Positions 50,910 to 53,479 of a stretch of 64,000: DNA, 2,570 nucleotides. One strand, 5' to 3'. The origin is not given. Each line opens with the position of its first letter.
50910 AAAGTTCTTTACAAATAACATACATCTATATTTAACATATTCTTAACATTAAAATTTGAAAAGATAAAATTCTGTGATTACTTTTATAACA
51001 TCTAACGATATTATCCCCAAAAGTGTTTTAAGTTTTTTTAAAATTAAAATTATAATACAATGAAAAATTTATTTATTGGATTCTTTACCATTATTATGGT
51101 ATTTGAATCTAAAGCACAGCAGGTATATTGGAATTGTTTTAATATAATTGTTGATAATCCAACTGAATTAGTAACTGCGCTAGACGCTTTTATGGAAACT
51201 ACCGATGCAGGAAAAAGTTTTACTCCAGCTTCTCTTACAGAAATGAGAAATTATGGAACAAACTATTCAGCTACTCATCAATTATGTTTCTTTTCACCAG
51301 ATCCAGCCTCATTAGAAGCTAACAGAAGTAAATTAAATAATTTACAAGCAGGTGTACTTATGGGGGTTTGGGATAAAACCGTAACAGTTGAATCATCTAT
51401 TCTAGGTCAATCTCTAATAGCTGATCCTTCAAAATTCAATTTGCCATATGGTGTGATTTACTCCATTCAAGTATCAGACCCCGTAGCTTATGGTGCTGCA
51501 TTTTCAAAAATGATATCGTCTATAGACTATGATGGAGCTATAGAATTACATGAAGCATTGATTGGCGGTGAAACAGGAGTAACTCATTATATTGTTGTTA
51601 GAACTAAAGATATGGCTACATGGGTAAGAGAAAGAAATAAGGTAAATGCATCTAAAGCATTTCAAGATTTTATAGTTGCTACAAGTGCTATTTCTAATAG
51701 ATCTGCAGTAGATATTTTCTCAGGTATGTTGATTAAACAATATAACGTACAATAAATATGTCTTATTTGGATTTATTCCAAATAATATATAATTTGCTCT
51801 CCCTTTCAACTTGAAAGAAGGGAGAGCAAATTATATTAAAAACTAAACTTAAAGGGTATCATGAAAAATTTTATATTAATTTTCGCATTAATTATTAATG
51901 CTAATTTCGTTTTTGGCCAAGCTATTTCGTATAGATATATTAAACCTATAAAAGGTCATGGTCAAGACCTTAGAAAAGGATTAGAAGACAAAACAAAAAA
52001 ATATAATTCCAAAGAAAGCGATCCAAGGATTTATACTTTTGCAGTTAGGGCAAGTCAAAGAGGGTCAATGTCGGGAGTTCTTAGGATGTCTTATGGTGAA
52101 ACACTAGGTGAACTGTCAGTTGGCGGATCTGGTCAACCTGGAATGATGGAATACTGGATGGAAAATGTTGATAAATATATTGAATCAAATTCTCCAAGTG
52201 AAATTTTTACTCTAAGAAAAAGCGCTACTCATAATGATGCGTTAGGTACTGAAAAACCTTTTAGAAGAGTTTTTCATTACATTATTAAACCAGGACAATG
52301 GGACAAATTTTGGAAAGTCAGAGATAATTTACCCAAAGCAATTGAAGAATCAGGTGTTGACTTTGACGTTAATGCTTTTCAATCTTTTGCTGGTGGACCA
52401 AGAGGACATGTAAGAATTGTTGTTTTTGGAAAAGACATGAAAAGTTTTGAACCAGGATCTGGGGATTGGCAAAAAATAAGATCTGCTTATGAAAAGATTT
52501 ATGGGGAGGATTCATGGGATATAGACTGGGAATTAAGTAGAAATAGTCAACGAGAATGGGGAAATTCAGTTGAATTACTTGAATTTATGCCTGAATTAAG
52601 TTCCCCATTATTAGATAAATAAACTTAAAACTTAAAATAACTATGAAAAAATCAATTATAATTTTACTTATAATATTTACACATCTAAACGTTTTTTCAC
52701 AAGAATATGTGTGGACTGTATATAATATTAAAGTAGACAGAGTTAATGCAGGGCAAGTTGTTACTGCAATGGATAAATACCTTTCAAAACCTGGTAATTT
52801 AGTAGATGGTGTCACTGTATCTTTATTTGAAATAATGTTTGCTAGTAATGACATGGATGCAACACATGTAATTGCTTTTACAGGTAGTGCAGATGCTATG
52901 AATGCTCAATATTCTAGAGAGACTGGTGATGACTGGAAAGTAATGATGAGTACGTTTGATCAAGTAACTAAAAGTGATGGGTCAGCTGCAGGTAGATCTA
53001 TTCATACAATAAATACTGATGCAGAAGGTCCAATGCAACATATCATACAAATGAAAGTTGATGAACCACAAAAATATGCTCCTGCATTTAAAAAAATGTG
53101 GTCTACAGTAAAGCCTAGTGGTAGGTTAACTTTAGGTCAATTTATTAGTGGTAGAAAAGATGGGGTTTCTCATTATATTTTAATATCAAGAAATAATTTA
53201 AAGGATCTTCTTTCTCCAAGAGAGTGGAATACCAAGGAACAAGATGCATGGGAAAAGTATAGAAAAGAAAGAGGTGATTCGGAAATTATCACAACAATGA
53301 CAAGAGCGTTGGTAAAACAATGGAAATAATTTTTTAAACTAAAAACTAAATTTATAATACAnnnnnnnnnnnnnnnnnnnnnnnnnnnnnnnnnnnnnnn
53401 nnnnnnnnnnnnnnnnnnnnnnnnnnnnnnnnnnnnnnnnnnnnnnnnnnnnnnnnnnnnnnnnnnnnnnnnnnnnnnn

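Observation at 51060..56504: Seven-gene array of signal-peptide proteins built from duplicated ferredoxin-like halves, with no recognisable function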

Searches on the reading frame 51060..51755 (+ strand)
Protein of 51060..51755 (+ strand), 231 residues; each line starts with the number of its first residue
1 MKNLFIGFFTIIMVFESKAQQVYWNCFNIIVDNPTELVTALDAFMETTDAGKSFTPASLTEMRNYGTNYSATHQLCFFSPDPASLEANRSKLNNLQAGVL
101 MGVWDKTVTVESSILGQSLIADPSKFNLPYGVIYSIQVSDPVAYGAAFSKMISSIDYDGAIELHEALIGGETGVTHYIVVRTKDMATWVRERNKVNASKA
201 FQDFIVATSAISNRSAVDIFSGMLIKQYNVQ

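Call 3: search_protein_families(library=pfam, proteins=[window:51060-51755:+], max_evalue=1)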
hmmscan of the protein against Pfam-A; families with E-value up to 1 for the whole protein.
window:51060-51755:+ (231 aa): 0 families

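Call 4: search_protein_families(library=ncbifam, proteins=[window:51060-51755:+], max_evalue=1)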
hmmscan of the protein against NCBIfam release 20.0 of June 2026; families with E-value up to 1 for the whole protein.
window:51060-51755:+ (231 aa): 0 families

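Call 55: list_cluster_members(proteins=[window:51060-51755:+, window:51861-52622:+, window:52643-53329:+, window:53362-54120:+, window:54152-54919:+, window:54953-55729:+, window:55758-56504:+])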
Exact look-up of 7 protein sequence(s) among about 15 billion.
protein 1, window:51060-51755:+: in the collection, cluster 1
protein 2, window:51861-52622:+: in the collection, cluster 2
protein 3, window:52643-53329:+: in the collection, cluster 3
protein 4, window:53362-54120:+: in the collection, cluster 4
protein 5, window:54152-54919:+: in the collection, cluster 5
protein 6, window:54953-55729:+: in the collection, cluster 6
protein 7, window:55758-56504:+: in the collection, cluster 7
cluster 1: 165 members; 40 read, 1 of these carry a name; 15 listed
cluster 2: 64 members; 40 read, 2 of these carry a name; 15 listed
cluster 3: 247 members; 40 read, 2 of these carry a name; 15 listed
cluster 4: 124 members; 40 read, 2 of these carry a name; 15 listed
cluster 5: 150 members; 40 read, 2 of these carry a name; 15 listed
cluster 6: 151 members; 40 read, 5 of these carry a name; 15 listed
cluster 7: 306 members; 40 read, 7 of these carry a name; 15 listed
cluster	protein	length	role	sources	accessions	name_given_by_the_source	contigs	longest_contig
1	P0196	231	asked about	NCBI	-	-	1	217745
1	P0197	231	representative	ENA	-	-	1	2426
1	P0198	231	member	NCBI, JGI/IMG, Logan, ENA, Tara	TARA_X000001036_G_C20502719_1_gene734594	strand:+ start:157 stop:852 length:696 start_codon:yes stop_codon:yes gene_type:complete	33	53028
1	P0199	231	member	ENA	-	-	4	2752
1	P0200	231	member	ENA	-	-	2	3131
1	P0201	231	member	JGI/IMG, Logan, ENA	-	-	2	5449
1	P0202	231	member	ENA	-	-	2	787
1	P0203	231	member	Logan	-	-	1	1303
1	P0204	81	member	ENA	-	-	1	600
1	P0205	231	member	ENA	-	-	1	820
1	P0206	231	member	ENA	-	-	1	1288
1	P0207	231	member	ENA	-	-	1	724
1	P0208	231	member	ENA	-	-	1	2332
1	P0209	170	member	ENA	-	-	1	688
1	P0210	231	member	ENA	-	-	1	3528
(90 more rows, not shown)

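Call 76: search_protein_families(library=padloc, proteins=[window:51060-51755:+], max_evalue=0.1)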
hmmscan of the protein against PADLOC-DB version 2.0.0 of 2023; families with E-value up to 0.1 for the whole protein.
window:51060-51755:+ (231 aa): 0 families

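Call 77: search_protein_families(library=phrogs, proteins=[window:51060-51755:+], max_evalue=0.1)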
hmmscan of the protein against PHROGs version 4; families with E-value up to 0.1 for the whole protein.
window:51060-51755:+ (231 aa): 0 families

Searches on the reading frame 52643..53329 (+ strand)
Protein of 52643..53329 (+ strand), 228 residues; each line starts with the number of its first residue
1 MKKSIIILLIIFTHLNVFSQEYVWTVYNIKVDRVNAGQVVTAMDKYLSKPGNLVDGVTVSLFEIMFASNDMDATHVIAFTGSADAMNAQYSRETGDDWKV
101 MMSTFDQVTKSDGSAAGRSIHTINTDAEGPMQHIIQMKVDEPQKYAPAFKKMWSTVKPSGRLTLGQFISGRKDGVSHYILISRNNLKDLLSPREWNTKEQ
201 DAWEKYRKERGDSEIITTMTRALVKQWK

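Call 3: search_protein_families(library=pfam, proteins=[window:52643-53329:+], max_evalue=1)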
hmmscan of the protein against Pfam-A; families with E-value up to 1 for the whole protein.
window:52643-53329:+ (228 aa): 1 family
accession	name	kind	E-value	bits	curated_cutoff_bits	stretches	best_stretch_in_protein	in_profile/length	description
PF03907.18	Spo7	-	0.044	13.7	27.5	1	166-209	166-199/211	Spo7-like protein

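Call 4: search_protein_families(library=ncbifam, proteins=[window:52643-53329:+], max_evalue=1)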
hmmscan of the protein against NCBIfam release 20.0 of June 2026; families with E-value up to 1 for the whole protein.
window:52643-53329:+ (228 aa): 1 family
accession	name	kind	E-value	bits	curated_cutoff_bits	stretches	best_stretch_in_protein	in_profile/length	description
NF051461.1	pyoverd_PtaA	equivalog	0.061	12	500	1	38-129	51-143/359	pyoverdine biosynthesis transaminase PtaA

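Call 14: find_homologous_proteins(query=window:52643-53329:+)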
Query window:52643-53329:+ (228 aa): 14 proteins with E <= 0.001 among 238 candidates.
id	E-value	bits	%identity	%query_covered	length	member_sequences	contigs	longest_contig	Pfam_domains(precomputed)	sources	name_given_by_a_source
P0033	1.8e-141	487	94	100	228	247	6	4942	-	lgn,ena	-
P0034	2.7e-127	441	85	100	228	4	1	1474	-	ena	-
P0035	5.9e-111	388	74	100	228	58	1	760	-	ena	-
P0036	9.9e-110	384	73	100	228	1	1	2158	-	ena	-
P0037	1.4e-109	383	73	100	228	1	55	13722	-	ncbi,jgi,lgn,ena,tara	tara:strand:- start:292 stop:978 length:687 start_codon:yes stop_codon:yes gene_type:complete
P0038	9.7e-107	374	70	100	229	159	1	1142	-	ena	-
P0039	1.7e-106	373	71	100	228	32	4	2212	-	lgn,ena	-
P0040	2.4e-105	369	71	100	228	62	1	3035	-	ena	-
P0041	1.7e-95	337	66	100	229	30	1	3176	-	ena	-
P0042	3.8e-92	326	62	100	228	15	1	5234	-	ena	-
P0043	1.0e-84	302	91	64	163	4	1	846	-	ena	-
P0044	3.1e-77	277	71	75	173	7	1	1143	-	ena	-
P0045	7.0e-46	175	81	44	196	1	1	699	-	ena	-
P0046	2.3e-44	170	63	54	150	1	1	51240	-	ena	-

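Call 25: search_solved_structures(query=A3, max_evalue=1, show_alignments=2)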
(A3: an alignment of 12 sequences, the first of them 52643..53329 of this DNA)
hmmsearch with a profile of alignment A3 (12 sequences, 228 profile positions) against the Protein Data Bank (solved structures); distinct sequences matched with E-value up to 1: 1.
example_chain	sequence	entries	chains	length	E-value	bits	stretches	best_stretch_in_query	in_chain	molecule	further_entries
9nqz_A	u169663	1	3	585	0.89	12.3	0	40-119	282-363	Spike glycoprotein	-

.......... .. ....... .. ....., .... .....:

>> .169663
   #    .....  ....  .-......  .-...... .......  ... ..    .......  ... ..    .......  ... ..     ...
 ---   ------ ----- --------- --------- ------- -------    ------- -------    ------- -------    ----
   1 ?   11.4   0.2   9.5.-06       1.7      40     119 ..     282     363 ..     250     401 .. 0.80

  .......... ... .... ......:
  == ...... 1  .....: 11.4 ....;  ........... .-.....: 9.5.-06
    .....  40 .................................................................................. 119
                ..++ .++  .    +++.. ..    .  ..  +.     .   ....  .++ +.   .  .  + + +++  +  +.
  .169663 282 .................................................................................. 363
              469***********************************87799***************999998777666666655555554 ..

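Call 66: search_protein_families(library=pfam, alignment_id=A7, max_evalue=1)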
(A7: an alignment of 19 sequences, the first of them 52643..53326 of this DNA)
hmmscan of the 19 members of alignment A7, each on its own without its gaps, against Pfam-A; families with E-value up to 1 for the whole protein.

A. member 1, window:52643-53326:+ (228 aa): 1 family
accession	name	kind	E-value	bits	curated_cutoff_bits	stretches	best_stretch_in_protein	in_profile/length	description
PF03907.18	Spo7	-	0.044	13.7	27.5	1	166-209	166-199/211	Spo7-like protein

B. families by the number of members that match (of 19 scanned): 10 families
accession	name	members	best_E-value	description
PF17166.9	DUF5126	2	0.11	Domain of unknown function (DUF5126)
PF11507.13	Transcript_VP30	2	0.17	Ebola virus-specific transcription factor VP30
PF25220.1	Sororin_C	2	0.24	Sororin C-terminal region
PF09250.16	Prim-Pol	1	0.027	Bifunctional DNA primase/polymerase, N-terminal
PF03907.18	Spo7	1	0.044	Spo7-like protein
PF07876.18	Dabb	1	0.079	Stress responsive A/B Barrel Domain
PF07978.19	NIPSNAP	1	0.091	NIPSNAP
PF23684.1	ORF20A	1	0.16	ORF20A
PF00276.25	Ribosomal_L23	1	0.22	Ribosomal protein L23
PF08822.17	DUF1804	1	0.3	Protein of unknown function (DUF1804)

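Call 76: search_protein_families(library=padloc, proteins=[window:52643-53329:+], max_evalue=0.1)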
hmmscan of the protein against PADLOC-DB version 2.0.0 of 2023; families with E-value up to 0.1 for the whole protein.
window:52643-53329:+ (228 aa): 0 families

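Call 77: search_protein_families(library=phrogs, proteins=[window:52643-53329:+], max_evalue=0.1)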
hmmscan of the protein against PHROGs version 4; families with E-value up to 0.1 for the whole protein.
window:52643-53329:+ (228 aa): 2 families
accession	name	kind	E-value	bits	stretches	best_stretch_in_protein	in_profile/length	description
phrog_37124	-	unknown function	0.027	15.3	0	172-222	20-73/143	-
phrog_25801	-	unknown function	0.049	14.5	1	93-110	25-42/54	-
